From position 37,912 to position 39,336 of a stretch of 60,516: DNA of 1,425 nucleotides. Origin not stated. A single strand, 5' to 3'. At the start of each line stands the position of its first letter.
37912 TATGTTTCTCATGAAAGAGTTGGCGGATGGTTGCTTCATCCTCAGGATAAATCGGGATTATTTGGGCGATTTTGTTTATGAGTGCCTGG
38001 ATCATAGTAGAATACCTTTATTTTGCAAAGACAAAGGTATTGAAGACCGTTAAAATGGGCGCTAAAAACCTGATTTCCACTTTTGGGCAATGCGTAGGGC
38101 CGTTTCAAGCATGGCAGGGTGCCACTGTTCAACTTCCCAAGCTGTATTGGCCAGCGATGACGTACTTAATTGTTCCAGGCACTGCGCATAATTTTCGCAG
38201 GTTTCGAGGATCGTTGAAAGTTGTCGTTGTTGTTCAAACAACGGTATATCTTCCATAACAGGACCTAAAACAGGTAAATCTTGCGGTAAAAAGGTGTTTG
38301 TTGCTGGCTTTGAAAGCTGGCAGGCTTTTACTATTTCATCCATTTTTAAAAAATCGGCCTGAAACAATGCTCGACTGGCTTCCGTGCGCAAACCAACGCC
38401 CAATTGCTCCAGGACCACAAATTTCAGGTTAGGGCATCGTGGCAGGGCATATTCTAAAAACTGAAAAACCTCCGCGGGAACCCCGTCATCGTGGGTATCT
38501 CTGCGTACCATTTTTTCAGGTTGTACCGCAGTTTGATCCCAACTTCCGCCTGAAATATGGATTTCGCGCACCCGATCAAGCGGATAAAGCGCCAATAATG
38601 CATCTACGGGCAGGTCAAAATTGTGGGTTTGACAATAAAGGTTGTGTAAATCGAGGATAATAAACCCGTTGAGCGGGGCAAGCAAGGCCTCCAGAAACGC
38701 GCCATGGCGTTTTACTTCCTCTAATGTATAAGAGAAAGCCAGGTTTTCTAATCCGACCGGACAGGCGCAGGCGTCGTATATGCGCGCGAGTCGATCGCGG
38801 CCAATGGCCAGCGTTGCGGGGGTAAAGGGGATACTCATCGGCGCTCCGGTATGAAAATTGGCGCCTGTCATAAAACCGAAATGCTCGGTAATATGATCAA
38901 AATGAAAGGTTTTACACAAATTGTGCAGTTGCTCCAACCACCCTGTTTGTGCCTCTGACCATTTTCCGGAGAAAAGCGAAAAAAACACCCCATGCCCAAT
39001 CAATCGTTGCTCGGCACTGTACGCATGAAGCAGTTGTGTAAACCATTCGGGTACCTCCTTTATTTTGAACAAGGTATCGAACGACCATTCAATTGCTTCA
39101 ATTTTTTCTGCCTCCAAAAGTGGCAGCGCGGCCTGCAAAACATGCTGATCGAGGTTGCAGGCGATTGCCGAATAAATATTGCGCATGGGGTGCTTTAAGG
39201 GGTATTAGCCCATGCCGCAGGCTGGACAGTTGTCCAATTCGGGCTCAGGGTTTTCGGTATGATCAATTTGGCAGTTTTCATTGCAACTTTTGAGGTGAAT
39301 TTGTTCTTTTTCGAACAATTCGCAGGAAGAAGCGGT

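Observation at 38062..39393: Compact RiPP-like cassette: Cys-rich 62-aa peptide with C-terminal CPACGMG next to a DUF692/MNIO enzyme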

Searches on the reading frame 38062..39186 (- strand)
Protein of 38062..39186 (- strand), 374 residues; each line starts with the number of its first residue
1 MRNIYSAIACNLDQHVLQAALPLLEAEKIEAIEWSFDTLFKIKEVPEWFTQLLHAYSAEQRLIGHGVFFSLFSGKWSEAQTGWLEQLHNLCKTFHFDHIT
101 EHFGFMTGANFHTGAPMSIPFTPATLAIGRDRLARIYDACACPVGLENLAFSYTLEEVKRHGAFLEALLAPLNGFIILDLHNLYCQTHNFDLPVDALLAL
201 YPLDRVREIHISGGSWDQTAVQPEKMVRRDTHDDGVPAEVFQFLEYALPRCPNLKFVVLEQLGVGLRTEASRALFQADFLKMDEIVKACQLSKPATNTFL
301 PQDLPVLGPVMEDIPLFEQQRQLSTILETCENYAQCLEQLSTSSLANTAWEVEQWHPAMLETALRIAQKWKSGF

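Call 3: search_protein_families(library=pfam, proteins=[window:38062-39186:-], max_evalue=0.01)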
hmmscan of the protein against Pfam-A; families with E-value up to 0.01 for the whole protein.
window:38062-39186:- (374 aa): 1 family
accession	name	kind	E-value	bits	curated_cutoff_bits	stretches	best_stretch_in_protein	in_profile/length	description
PF05114.20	MbnB_TglH_ChrH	-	4.3e-28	98.7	25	1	50-258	39-238/263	RiPP precursor modification enzyme MbnB/TglH/ChrH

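Call 4: search_protein_families(library=ncbifam, proteins=[window:38062-39186:-], max_evalue=0.01)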
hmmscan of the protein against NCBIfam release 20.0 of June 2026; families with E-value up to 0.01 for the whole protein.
window:38062-39186:- (374 aa): 4 families
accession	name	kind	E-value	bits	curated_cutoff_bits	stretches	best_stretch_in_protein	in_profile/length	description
NF050165.1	MNIO_ChrH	equivalog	1.6e-113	379.5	600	1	13-371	11-361/363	MNIO family chryseobactin maturase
NF050167.1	MNIO_BufB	equivalog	4.5e-22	78.6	310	1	51-255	39-239/262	MNIO family bufferin maturase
NF003818.2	PRK05409.1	equivalog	3.2e-19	69.5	360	1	48-252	39-235/264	HvfB family MNIO-type RiPP peptide maturase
NF050151.1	RiPP_MNIO_ApyH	equivalog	9e-05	21.8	400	1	133-250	137-248/283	multinuclear non-heme iron-dependent oxidative enzyme ApyH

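Call 13: find_related_loci(query=window:38062-39186:-, collection=genome_contigs, flank=8000)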
Query window:38062-39186:- (374 aa) in genome_contigs; peptide patterns used: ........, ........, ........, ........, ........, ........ (x = any residue, [..] = any of these).
379 stretches matched a pattern; 323 encode a relative of the query (tblastn E <= 1e-3); the best 80 are kept; 80 distinct loci.
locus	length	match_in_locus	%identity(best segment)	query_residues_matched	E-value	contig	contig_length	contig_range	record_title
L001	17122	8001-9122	94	1-374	0e+0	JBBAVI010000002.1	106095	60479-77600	MAG: Saprospiraceae bacterium isolate EUL_319 ctg2-EUL_319, whole genome shotgun sequence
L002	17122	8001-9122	93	1-374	0e+0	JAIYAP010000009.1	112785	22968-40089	MAG: Saprospiraceae bacterium isolate E1_MAG_00004 pond_E1_MAG_00004_000000000006, whole genome shotgun sequence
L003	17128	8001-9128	65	1-374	6e-167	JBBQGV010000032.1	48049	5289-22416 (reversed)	MAG: Chitinophagales bacterium isolate Co_metawrap_942 Cmw_942_k141_23531462_length_48049_cov_18.0000, whole genome shot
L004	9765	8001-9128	65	1-374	4e-166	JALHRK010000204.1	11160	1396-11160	MAG: Saprospiraceae bacterium isolate maxbin.128_sub c_000000021518, whole genome shotgun sequence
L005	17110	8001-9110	66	1-371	1e-165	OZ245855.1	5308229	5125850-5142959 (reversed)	MAG: Edaphocola sp. isolate 1f5b9413-bed3-4992-be37-aea10cfaa3c7 genome assembly, chromosome: 1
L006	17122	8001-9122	64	1-374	8e-165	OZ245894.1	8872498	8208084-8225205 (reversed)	MAG: Saprospiraceae bacterium isolate 95635b9e-7190-4540-af38-e21a3cfd68f5 genome assembly, chromosome: 1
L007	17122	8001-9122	64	3-374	3e-164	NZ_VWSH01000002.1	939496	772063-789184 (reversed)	Taibaiella lutea strain KVB11 contig2, whole genome shotgun sequence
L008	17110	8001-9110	64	4-371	1e-162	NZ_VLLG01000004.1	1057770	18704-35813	Chitinophaga japonensis strain DSM 13484 LX66DRAFT_scaffold00003.3, whole genome shotgun sequence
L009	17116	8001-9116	63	4-374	2e-162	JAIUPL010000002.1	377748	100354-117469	MAG: Bacteroidetes bacterium isolate SAP1 spades-bin.105~NODE_90_length_377748_cov_1.861, whole genome shotgun sequence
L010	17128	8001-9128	62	1-374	4e-162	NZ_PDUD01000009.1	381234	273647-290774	Flavilitoribacter nigricans DSM 23189 = NBRC 102662 contig9, whole genome shotgun sequence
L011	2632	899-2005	68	6-374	1e-172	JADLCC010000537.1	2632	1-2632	MAG: Saprospiraceae bacterium isolate SJ208 c_000001397106, whole genome shotgun sequence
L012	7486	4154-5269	68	3-374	5e-162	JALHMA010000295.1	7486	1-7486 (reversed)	MAG: Saprospiraceae bacterium isolate Bin_28_2_sub c_000000033538, whole genome shotgun sequence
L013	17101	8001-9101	63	4-371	2e-161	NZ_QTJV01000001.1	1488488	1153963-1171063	Chitinophaga silvisoli strain K20C18050901 contig1, whole genome shotgun sequence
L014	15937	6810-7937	63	1-374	3e-161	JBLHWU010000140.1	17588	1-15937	MAG: Saprospiraceae bacterium isolate 3300046534_148 Ga0491194_0006791, whole genome shotgun sequence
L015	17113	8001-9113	62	3-371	2e-160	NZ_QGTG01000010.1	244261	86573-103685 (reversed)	Chitinophaga sp. S165 Ga0215878_110, whole genome shotgun sequence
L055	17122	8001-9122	60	1-374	2e-156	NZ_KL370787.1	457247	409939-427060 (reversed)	Dyadobacter crusticola DSM 16708 Q369DRAFT_scaffold00008.8, whole genome shotgun sequence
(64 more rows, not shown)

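Call 16: search_solved_structures(query=window:38062-39186:-, max_evalue=0.01, show_alignments=3)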
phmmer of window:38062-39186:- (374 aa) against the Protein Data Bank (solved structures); distinct sequences matched with E-value up to 0.01: 2.
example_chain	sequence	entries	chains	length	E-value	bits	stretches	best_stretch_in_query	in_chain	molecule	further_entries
8hci_D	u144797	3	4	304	8.1e-09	38.6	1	118-265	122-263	DUF692 family protein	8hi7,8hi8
3bww_A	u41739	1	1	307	4.2e-06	29.7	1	63-222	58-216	Protein of unknown function DUF692/COG3220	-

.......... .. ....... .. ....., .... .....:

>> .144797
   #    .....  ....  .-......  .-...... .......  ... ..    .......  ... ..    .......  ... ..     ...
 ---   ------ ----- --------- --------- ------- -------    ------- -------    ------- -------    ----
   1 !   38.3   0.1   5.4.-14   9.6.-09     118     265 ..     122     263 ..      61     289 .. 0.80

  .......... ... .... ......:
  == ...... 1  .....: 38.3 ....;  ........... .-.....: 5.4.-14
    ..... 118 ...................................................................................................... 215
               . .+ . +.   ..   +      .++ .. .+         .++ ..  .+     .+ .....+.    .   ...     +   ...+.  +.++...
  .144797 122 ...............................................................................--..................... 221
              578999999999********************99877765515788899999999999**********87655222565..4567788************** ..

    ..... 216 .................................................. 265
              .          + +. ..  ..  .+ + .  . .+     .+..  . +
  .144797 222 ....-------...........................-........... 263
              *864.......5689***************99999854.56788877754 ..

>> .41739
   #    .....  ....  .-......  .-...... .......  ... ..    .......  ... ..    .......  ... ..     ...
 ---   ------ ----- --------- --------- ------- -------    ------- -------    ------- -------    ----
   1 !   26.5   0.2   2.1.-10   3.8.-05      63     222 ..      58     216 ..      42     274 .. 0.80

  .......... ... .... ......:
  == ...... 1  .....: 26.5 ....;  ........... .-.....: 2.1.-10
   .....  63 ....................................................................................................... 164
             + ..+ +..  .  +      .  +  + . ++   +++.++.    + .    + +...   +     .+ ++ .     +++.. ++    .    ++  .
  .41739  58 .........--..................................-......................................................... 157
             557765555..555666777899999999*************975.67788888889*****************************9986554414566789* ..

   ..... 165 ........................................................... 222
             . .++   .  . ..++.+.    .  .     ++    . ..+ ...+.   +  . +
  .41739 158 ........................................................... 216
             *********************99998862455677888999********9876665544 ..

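Call 26: find_homologous_proteins(query=window:38062-39186:-, max_evalue=1e-30)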
Query window:38062-39186:- (374 aa): 1945 proteins with E <= 1e-30 among 8000 candidates; the best 120 are listed.
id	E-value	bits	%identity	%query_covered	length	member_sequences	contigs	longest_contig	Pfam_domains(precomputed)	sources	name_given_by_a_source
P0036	6.8e-244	827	94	100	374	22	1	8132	PF05114.21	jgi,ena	jgi:uncharacterized protein (UPF0276 family)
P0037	1.2e-226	770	88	100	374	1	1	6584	PF05114.21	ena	-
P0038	2.9e-225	766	88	100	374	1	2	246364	PF05114.21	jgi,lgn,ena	jgi:uncharacterized protein (UPF0276 family)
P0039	1.2e-178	612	99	72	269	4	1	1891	PF05114.21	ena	-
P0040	4.4e-173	594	89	76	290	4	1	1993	PF05114.21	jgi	jgi:hypothetical protein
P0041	2.1e-166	572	69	99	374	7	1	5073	PF05114.21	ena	-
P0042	5.9e-166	571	67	99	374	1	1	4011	PF05114.21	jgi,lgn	-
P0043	7.7e-166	570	67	99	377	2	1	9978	PF05114.21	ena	-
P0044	1.2e-165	570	67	99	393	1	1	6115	PF05114.21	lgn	-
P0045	1.5e-165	569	67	99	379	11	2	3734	PF05114.21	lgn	-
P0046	5.3e-165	567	66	100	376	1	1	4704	PF05114.21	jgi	jgi:uncharacterized protein (UPF0276 family)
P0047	1.7e-164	566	66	99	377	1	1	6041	PF05114.21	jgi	jgi:uncharacterized protein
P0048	3.2e-164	565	66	100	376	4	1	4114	PF05114.21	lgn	-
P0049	1.4e-163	563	65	100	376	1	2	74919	PF05114.21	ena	-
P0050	3.9e-163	561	65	100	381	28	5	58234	PF05114.21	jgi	-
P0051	5.2e-163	561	67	99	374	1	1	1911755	PF05114.21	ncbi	-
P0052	1.3e-162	560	64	100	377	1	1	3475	PF03325.19,PF05114.21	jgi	jgi:uncharacterized protein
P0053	2.0e-162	559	67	99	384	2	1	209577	PF05114.21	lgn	-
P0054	2.2e-162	559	66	99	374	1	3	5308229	PF05114.21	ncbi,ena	-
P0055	6.1e-162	557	65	99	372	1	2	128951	PF05114.21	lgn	-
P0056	1.8e-161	556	65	100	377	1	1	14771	PF05114.21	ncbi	-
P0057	2.0e-161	556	67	99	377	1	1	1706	PF05114.21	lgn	-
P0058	2.1e-161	556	64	99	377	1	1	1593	PF05114.21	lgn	-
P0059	3.0e-161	555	64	99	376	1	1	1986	PF05114.21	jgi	jgi:uncharacterized protein (UPF0276 family)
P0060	4.1e-161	555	65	99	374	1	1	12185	PF05114.21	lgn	-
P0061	7.4e-161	554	65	99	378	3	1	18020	PF05114.21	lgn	-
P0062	8.8e-161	554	64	99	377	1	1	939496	PF05114.21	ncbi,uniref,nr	ncbi:DUF692 domain-containing protein [Taibaiella lutea]|uniref:DUF692 domain-containing protein n=1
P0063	8.9e-161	554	64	99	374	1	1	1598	PF05114.21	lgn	-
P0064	1.3e-160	553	65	99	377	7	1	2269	PF05114.21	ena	-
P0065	1.4e-160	553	63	100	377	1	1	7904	PF05114.21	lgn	-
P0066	2.0e-160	552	64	100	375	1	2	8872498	PF05114.21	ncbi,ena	-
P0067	2.5e-160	552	66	98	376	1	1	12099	PF05114.21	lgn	-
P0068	2.9e-160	552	65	99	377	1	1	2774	PF05114.21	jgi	jgi:uncharacterized protein (UPF0276 family)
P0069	3.8e-160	551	64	99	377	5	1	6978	PF05114.21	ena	-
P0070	6.8e-160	551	65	99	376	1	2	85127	PF05114.21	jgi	jgi:uncharacterized protein (UPF0276 family)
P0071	7.0e-160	551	62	100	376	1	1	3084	PF05114.21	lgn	-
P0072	8.6e-160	550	66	99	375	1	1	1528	PF05114.21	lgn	-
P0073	1.4e-159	550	65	99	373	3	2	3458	PF05114.21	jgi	jgi:uncharacterized protein (UPF0276 family)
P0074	1.4e-159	550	65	99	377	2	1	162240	PF05114.21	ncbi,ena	-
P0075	1.6e-159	549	64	99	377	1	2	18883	PF05114.21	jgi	jgi:uncharacterized protein (UPF0276 family)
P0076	1.8e-159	549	66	99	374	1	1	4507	PF05114.21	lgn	-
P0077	2.1e-159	549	63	100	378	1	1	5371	PF05114.21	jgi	jgi:uncharacterized protein (UPF0276 family)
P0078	2.4e-159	549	63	100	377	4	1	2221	PF05114.21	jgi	jgi:uncharacterized protein (UPF0276 family)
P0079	2.5e-159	549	64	99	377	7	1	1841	PF05114.21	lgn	-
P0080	2.9e-159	549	63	100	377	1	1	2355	PF05114.21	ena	-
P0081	3.2e-159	548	65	100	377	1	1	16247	PF05114.21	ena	-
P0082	6.9e-159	547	63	100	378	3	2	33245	PF05114.21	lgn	-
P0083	1.0e-158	547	66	100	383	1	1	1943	PF05114.21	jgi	-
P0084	1.1e-158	547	63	98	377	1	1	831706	PF05114.21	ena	-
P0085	1.2e-158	547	62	100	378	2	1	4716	PF05114.21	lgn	-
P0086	1.3e-158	546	63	99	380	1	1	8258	PF05114.21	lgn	-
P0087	1.4e-158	546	65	99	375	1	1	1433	PF05114.21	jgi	jgi:uncharacterized protein (UPF0276 family)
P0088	1.6e-158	546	65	99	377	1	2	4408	PF05114.21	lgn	-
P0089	2.0e-158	546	64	99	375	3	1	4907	PF05114.21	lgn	-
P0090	2.2e-158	546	62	100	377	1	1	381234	PF05114.21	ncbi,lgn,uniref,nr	ncbi:multinuclear nonheme iron-dependent oxidase [Flavilitoribacter nigricans]|uniref:DUF692 family 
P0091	3.3e-158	545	62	100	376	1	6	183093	PF05114.21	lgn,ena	-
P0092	3.3e-158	545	63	100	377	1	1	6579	PF05114.21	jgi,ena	-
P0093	5.0e-158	544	63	100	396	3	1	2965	PF05114.21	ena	-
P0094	5.3e-158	544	63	99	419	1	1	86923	PF05114.21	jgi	jgi:uncharacterized protein (UPF0276 family)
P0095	6.0e-158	544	62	99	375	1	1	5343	PF05114.21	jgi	jgi:uncharacterized protein (UPF0276 family)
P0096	6.2e-158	544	62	100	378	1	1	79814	PF05114.21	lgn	-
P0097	6.6e-158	544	63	99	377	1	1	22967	PF05114.21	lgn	-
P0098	6.8e-158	544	65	99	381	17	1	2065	PF05114.21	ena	-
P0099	7.7e-158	544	62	100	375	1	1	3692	PF05114.21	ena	-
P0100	8.8e-158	544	63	100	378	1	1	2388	PF05114.21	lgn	-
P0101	1.1e-157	543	61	100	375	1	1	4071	PF05114.21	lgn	-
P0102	1.2e-157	543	62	100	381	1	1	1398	PF05114.21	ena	-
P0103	1.2e-157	543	62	98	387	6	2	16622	PF05114.21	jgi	jgi:uncharacterized protein (UPF0276 family)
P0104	1.3e-157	543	64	97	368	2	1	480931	PF05114.21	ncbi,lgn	ncbi:hypothetical protein GCM10009415_48600 [Chitinophaga japonensis]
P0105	1.7e-157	543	64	100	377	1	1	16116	PF05114.21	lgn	-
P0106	1.9e-157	543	63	100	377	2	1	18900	PF05114.21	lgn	-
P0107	2.1e-157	542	62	100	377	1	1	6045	PF05114.21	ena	-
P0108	2.7e-157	542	63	98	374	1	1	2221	PF05114.21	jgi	-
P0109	2.7e-157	542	63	99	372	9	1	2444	PF05114.21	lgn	-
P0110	3.2e-157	542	61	99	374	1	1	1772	PF05114.21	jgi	jgi:uncharacterized protein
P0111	3.2e-157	542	62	100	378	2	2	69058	PF05114.21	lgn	-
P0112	3.2e-157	542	62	100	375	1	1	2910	PF05114.21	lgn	-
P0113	3.3e-157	542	64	99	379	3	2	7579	PF05114.21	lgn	-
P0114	3.9e-157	542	63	99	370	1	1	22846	PF05114.21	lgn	-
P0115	4.0e-157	542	61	100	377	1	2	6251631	PF05114.21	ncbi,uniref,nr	ncbi:multinuclear nonheme iron-dependent oxidase [Dyadobacter fanqingshengii]|uniref:DUF692 domain-c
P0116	4.4e-157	541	63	99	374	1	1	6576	PF05114.21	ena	-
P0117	5.0e-157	541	62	98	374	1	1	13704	PF05114.21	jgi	jgi:uncharacterized protein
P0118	5.0e-157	541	61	100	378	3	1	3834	PF05114.21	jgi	jgi:uncharacterized protein (UPF0276 family)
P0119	5.4e-157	541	63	100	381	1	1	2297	PF05114.21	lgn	-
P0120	5.5e-157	541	63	99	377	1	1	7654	PF05114.21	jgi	jgi:uncharacterized protein (UPF0276 family)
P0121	5.5e-157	541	61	100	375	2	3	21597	PF05114.21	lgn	-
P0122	5.6e-157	541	63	100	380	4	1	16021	PF05114.21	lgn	-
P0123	5.9e-157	541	64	100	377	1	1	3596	PF05114.21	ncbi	-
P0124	6.2e-157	541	65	99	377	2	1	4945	PF05114.21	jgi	-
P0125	7.0e-157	541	63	99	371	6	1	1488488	PF05114.21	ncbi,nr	ncbi:multinuclear nonheme iron-dependent oxidase [Chitinophaga silvisoli]|nr:DUF692 family multinucl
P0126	8.0e-157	541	63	100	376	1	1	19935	PF05114.21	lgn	-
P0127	9.8e-157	540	63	100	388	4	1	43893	PF05114.21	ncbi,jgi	jgi:uncharacterized protein (UPF0276 family)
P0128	1.1e-156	540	63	99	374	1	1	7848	PF05114.21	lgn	-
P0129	1.2e-156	540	61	100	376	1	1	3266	PF05114.21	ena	-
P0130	1.2e-156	540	63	100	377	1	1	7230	PF05114.21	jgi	jgi:uncharacterized protein (UPF0276 family)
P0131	1.3e-156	540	63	100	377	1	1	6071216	PF05114.21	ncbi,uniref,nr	ncbi:multinuclear nonheme iron-dependent oxidase [Dyadobacter sandarakinus]|uniref:DUF692 family pro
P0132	1.4e-156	540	61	99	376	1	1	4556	PF05114.21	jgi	jgi:uncharacterized protein (UPF0276 family)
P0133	1.6e-156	540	63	99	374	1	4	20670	PF05114.21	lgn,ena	-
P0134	1.6e-156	540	63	99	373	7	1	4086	PF05114.21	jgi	-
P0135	1.7e-156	539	64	99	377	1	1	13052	PF05114.21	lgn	-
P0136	1.7e-156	539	62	100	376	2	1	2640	PF05114.21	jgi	jgi:uncharacterized protein (UPF0276 family)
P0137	1.8e-156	539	63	99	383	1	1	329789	PF05114.21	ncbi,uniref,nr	ncbi:DUF692 family multinuclear iron-containing protein [Hymenobacter sp. YC55]|uniref:multinuclear 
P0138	1.8e-156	539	62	99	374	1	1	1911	PF05114.21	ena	-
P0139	2.0e-156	539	63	99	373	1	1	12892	PF05114.21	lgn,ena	-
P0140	2.0e-156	539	62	100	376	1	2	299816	PF05114.21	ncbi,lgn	ncbi:MAG: DUF692 family multinuclear iron-containing protein [Bacteroidota bacterium]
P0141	2.1e-156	539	61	100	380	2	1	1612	PF05114.21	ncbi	-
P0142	2.2e-156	539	63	99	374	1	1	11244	PF05114.21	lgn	-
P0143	2.2e-156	539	62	99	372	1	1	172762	PF05114.21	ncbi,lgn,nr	ncbi:MAG: hypothetical protein DHS20C18_06260 [Saprospiraceae bacterium]|nr:MAG: hypothetical protei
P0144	2.2e-156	539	63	99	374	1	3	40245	PF05114.21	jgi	-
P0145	2.4e-156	539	63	100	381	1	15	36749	PF05114.21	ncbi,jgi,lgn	ncbi:MAG: hypothetical protein ACI9XO_002918 [Paraglaciecola sp.]|jgi:uncharacterized protein (UPF02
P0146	2.5e-156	539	63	99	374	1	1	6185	PF05114.21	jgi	-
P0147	2.5e-156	539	62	100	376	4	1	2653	PF05114.21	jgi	-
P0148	2.6e-156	539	62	99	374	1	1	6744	PF05114.21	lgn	-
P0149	2.8e-156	539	62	100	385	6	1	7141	PF05114.21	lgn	-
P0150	3.1e-156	539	63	100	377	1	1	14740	PF05114.21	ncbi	-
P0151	3.4e-156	538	62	100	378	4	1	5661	PF05114.21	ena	-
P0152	3.4e-156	538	61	100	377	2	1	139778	PF05114.21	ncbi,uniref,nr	ncbi:DUF692 domain-containing protein [Dyadobacter sp. CY107]|uniref:multinuclear nonheme iron-depen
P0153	3.7e-156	538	62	100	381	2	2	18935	PF05114.21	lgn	-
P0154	4.0e-156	538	62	100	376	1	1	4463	PF05114.21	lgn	-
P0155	4.1e-156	538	62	100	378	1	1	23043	PF05114.21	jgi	jgi:uncharacterized protein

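Call 39: predict_structure(alignment_id=A2)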
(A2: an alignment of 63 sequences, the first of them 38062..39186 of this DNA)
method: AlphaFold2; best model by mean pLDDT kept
length: 374 residues; sequences in the alignment: 63
mean_pLDDT: 89.7   pTM: 0.91
mean pLDDT of the five models: 89.7, 88.7, 88.3, 86.6, 84.6
residues with pLDDT >= 90: 252; 70-90: 99; 50-70: 22; < 50: 1
segments of 3 or more residues with pLDDT < 50: none
pLDDT, mean of each block of 10 residues (from residue 1): 89 91 96 80 82 96 81 89 92 95 82 80 95 95 91 90 96 96 89 92 97 80 74 82 95 96 88 96 94 87 94 95 93 93 95 91 84 59
secondary structure, 60 per line:
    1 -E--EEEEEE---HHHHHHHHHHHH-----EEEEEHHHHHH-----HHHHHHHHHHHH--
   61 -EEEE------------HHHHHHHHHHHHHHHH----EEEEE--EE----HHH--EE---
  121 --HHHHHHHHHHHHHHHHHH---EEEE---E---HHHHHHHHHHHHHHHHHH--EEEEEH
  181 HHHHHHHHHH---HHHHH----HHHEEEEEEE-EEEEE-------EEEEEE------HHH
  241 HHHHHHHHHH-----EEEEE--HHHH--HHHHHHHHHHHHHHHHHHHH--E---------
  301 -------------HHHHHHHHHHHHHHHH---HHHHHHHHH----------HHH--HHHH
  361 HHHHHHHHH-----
elements in order: E5-10 H14-25 E31-35 H36-41 H47-58 E62-65 H78-93 E98-102 H123-140 E144-147 H155-172 E175-179 H180-190 H194-198 E206-212 E214-218 E226-231 H238-250 E256-260 H263-266 H269-288 H314-329 H333-341 H357-369
